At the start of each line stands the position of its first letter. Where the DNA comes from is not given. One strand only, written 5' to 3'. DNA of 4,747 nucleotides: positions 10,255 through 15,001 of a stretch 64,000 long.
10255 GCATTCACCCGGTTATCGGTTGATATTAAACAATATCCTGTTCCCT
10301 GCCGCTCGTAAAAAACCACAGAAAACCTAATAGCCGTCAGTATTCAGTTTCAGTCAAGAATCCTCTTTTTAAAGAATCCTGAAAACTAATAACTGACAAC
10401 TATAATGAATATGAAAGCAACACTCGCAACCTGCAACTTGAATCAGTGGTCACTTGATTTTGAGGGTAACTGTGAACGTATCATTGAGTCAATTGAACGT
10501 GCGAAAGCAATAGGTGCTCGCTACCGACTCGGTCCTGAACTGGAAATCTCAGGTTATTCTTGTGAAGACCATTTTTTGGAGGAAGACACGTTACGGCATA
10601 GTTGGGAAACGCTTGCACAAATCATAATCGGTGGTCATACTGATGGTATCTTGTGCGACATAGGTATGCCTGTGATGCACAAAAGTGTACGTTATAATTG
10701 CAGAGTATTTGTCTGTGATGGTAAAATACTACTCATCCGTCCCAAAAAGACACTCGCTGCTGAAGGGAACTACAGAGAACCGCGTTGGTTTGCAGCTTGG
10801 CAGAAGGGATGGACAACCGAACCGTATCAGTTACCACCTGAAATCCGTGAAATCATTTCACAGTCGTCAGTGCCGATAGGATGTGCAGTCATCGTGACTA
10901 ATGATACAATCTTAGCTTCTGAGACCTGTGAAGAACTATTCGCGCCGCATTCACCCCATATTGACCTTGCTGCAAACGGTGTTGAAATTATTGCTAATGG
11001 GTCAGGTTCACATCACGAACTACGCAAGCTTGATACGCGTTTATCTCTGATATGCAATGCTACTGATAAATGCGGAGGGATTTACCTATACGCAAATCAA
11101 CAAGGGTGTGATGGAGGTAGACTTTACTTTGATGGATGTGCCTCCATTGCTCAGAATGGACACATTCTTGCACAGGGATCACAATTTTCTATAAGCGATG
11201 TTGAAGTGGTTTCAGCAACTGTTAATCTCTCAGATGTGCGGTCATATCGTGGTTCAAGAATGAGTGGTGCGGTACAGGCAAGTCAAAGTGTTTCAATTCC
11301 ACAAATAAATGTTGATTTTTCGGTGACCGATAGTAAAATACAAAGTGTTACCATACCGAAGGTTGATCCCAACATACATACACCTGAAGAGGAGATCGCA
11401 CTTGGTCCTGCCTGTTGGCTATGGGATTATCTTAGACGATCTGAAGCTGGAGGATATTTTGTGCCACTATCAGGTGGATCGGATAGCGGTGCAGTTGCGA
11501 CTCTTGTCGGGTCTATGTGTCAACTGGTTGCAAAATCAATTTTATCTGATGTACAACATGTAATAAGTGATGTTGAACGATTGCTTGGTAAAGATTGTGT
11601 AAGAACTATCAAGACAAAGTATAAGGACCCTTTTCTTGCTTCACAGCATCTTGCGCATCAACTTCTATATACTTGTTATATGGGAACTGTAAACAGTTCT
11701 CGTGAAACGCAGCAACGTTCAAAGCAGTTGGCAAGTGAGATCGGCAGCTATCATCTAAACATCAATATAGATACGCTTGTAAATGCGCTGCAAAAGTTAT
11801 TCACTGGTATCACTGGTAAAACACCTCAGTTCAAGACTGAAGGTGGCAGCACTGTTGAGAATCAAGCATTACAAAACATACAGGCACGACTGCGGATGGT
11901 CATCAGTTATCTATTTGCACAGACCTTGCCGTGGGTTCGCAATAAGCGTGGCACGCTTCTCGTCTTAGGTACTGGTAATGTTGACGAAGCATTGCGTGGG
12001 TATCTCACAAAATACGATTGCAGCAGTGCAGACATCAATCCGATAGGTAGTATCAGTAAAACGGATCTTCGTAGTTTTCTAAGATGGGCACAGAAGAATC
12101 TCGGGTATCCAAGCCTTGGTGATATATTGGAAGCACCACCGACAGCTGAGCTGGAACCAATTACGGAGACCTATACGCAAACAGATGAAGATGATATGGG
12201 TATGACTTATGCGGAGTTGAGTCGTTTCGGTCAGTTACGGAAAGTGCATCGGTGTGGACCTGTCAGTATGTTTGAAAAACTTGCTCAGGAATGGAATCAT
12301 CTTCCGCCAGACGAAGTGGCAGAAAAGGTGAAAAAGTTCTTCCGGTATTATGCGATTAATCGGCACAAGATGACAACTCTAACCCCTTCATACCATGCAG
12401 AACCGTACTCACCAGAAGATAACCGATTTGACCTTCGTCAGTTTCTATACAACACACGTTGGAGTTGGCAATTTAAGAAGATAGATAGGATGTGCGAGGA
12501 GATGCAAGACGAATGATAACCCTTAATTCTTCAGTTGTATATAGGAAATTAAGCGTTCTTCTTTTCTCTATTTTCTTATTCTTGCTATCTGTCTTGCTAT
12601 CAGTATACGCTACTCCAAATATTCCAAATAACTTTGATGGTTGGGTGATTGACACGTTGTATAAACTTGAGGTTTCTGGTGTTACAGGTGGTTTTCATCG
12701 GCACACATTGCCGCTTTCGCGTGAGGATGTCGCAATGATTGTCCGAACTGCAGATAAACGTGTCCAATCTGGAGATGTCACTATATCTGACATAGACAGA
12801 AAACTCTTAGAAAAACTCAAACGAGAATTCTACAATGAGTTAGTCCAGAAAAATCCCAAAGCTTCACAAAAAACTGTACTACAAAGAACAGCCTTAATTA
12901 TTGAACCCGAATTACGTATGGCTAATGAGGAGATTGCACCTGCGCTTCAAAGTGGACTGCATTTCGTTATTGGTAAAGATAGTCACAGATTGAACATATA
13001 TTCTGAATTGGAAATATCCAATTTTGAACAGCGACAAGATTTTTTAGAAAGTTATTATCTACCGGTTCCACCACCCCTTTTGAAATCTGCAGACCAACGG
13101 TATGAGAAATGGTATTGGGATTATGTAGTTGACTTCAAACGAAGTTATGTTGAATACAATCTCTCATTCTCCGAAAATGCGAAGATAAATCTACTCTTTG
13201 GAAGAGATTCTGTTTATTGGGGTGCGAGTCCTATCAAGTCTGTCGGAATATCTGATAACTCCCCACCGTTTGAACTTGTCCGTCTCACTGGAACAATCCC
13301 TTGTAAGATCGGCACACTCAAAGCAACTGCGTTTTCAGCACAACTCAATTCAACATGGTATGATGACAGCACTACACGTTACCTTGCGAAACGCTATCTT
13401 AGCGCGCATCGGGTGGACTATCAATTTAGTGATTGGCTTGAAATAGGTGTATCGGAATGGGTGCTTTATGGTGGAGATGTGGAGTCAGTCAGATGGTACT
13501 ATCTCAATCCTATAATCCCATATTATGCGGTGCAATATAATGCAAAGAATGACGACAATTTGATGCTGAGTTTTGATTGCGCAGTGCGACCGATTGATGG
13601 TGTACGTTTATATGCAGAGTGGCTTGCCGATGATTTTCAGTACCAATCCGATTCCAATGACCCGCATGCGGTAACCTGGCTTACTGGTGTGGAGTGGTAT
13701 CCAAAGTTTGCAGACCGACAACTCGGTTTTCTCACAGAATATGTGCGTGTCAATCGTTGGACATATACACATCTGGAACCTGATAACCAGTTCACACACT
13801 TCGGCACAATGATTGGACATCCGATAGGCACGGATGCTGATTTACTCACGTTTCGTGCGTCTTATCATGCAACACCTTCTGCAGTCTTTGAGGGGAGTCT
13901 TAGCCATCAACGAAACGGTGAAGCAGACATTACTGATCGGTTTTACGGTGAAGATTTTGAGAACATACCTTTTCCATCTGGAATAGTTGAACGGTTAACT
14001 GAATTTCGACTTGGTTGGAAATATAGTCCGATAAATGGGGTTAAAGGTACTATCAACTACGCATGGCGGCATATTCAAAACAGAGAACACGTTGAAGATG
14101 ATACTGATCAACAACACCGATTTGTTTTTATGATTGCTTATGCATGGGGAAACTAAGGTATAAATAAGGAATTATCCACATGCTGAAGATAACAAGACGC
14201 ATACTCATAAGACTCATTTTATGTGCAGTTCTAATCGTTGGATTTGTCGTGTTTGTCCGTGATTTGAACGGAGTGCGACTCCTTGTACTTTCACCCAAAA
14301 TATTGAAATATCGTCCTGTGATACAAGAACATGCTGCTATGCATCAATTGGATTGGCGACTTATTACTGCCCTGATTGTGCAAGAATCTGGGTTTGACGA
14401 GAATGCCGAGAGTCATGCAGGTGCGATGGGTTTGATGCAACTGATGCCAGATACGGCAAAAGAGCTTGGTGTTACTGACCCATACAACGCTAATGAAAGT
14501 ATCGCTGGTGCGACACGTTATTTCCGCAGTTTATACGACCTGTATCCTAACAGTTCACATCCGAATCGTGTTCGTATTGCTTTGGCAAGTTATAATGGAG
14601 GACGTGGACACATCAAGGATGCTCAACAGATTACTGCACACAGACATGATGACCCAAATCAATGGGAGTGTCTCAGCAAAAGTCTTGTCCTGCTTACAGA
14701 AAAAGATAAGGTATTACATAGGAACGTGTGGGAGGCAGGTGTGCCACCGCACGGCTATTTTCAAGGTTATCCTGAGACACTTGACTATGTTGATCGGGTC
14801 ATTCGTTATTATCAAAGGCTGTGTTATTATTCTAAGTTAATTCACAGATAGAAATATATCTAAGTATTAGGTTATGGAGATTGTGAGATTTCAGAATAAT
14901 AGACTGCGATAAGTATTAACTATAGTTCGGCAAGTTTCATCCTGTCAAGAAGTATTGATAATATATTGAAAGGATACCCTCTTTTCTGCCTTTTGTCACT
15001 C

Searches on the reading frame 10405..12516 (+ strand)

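Call 46: search_protein_families(library=pfam, proteins=[window:10405-12516:+], max_evalue=0.00001)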
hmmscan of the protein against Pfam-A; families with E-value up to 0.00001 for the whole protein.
window:10405-12516:+ (703 aa): 2 families
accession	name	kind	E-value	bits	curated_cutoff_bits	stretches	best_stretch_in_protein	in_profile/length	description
PF00795.27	CN_hydrolase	-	2.7e-35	122.4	23.2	1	7-282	2-255/256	Carbon-nitrogen hydrolase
PF02540.23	NAD_synthase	-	2e-28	99.6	21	1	338-608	8-201/242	NAD synthase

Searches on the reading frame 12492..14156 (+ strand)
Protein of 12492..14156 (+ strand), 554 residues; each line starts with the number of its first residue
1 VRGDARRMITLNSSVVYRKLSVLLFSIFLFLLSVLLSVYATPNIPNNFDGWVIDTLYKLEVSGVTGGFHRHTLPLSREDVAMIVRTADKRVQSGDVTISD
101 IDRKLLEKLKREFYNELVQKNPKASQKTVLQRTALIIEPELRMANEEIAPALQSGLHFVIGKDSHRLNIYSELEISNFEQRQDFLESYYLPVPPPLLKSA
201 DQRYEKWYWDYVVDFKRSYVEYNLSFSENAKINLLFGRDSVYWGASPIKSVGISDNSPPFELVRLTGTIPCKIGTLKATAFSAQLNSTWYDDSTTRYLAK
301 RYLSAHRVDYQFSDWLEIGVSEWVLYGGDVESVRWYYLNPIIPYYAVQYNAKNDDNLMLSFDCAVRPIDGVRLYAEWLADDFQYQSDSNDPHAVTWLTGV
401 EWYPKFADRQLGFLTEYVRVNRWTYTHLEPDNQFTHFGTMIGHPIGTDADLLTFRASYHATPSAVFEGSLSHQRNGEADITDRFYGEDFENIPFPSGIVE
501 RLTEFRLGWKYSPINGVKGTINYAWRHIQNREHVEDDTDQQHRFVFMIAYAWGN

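Call 46: search_protein_families(library=pfam, proteins=[window:12492-14156:+], max_evalue=0.00001)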
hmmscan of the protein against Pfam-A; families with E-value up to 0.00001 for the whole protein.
window:12492-14156:+ (554 aa): 1 family
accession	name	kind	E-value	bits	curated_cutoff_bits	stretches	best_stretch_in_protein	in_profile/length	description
PF14052.12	Caps_assemb_Wzi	-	2.6e-22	79.8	30.1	1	213-539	68-389/392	Capsule assembly protein Wzi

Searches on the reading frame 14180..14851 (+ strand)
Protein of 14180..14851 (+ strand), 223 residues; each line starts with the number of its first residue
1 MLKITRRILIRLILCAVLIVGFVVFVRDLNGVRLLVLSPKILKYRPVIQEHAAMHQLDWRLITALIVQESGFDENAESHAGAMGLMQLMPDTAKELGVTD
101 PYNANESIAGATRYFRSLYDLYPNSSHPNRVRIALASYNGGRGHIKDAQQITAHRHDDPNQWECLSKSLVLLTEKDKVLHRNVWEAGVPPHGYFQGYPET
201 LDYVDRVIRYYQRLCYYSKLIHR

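Call 46: search_protein_families(library=pfam, proteins=[window:14180-14851:+], max_evalue=0.00001)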
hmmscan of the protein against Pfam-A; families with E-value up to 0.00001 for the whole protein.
window:14180-14851:+ (223 aa): 1 family
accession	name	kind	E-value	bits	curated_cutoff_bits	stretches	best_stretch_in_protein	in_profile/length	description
PF01464.25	SLT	-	3.4e-25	88.3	21.3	1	47-157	2-113/117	Transglycosylase SLT domain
